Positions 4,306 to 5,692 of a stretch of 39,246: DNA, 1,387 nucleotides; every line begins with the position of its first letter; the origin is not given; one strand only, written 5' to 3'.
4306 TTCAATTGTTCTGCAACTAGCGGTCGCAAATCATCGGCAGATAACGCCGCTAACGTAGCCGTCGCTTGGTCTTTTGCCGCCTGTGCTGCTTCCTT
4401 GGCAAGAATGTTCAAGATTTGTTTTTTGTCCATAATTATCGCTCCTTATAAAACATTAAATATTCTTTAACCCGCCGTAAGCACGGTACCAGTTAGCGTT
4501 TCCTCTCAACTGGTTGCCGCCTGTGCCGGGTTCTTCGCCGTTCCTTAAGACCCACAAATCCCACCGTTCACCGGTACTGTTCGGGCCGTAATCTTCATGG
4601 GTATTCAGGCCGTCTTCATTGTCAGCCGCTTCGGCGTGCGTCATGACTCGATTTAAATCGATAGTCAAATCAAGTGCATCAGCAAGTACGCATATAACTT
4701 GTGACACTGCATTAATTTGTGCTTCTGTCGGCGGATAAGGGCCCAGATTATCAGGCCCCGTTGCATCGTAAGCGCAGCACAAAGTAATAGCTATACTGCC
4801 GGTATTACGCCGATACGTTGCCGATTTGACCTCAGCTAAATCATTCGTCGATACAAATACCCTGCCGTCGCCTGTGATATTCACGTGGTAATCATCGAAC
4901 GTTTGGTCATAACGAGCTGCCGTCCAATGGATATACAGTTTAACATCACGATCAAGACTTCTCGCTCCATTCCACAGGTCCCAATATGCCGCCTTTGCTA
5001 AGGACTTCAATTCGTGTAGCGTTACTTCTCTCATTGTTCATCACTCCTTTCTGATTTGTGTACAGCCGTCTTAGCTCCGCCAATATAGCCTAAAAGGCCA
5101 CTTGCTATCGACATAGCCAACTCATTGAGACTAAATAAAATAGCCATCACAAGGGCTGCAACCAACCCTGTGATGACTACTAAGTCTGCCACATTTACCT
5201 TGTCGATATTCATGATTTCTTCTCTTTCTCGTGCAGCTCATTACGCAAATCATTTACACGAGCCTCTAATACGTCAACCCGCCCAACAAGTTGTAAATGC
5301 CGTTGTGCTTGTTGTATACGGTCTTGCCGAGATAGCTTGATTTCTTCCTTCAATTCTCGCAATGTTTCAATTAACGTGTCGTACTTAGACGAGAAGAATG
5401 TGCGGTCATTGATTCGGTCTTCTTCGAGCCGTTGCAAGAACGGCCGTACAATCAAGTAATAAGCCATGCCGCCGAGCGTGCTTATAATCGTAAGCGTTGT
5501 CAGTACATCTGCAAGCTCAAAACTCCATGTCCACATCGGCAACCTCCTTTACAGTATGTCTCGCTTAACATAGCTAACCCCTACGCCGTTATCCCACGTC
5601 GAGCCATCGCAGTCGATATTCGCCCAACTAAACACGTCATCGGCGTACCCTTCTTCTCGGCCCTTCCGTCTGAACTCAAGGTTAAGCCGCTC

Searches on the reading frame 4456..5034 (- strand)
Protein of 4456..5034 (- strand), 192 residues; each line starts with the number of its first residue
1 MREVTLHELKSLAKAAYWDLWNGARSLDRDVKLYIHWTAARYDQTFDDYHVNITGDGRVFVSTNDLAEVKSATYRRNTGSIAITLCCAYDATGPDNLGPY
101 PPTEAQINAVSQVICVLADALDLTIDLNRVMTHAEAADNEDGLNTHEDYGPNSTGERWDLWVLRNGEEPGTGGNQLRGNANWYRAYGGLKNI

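Call 17: search_protein_families(library=pfam, proteins=[window:4456-5034:-], max_evalue=0.01)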
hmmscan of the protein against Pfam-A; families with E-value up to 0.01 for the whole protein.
window:4456-5034:- (192 aa): 1 family
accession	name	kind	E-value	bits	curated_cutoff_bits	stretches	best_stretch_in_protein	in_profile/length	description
PF01510.30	Amidase_2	-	7.7e-08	33.2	26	1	35-137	10-123/131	N-acetylmuramoyl-L-alanine amidase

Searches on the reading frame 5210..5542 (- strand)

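Call 17: search_protein_families(library=pfam, proteins=[window:5210-5542:-], max_evalue=0.01)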
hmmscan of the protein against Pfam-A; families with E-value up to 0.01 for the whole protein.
window:5210-5542:- (110 aa): 1 family
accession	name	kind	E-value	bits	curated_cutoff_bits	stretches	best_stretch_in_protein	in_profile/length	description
PF24531.2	ANC1_spectrin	-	0.0049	17.7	27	1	59-105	41-87/95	Nuclear anchorage protein 1, spectrin repeat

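Call 87: search_protein_families(library=ncbifam, proteins=[window:5210-5542:-], max_evalue=0.01)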
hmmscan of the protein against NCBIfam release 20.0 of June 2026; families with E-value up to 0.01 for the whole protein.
window:5210-5542:- (110 aa): 0 families
